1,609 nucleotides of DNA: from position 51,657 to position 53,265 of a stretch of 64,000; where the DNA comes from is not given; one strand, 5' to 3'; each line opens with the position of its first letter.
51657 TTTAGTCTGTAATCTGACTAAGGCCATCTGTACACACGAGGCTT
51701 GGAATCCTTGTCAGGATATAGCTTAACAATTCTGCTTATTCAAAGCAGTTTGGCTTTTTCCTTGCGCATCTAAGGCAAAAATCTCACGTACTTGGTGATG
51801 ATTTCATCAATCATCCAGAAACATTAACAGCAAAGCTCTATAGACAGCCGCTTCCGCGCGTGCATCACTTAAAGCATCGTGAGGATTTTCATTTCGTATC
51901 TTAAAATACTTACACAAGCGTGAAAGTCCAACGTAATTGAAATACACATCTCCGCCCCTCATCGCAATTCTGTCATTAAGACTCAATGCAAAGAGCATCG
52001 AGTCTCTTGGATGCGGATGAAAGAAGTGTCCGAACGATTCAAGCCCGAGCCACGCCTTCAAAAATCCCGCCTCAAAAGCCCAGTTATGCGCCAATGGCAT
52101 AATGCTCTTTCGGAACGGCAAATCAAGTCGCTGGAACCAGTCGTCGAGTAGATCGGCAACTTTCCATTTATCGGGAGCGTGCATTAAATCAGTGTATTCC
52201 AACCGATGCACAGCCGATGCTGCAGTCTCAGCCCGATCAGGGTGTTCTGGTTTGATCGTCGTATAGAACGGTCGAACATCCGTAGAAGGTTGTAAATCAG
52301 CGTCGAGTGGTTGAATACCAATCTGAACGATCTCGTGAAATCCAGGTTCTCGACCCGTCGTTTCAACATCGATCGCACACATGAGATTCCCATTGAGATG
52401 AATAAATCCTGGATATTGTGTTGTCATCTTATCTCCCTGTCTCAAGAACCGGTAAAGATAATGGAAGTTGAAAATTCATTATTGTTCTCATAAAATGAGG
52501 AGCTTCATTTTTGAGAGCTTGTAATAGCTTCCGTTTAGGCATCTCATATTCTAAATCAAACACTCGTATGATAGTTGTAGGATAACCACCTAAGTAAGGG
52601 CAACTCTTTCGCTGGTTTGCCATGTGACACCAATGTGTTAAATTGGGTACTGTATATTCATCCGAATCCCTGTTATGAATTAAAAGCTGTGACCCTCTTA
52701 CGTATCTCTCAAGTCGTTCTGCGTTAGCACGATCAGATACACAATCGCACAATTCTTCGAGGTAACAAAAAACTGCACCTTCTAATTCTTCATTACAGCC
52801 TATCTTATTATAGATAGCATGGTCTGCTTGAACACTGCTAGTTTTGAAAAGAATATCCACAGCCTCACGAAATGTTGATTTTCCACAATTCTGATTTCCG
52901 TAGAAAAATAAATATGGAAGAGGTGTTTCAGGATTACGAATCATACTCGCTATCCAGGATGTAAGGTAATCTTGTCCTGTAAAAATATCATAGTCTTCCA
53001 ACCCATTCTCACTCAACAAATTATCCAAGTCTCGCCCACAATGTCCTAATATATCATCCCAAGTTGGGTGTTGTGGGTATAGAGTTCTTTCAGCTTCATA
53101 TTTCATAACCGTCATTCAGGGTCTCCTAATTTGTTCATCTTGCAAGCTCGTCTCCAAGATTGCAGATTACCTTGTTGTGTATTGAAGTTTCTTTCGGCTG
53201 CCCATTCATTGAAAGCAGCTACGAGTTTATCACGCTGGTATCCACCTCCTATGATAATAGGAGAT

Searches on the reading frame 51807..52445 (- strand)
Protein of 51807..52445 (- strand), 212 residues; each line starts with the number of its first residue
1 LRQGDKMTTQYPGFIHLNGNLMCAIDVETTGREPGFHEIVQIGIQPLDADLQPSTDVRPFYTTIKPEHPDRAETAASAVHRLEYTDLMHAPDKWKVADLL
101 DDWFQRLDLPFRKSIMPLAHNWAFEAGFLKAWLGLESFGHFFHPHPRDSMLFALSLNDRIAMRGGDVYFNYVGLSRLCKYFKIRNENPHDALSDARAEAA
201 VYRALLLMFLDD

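Call 29: search_protein_families(library=pfam, proteins=[window:51807-52445:-], max_evalue=0.01)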
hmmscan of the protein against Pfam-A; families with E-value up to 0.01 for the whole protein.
window:51807-52445:- (212 aa): 2 families
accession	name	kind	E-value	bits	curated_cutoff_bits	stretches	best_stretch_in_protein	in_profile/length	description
PF00929.31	RNase_T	-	1.2e-12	49.1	24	1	24-202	2-164/164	Exonuclease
PF16473.11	Rv2179c-like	-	0.0027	17.9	27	0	24-73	4-50/177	3'-5' exoribonuclease Rv2179c-like domain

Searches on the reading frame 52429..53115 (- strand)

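Call 29: search_protein_families(library=pfam, proteins=[window:52429-53115:-], max_evalue=0.01)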
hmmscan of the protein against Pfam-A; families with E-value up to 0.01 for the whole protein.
window:52429-53115:- (228 aa): 2 families
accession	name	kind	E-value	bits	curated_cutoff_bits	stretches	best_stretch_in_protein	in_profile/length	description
PF19263.5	DUF5906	-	2e-06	28.9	27.6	1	71-171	1-104/114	Family of unknown function (DUF5906)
PF13175.12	AAA_15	-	0.0012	19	32.1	1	70-112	27-55/374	AAA ATPase domain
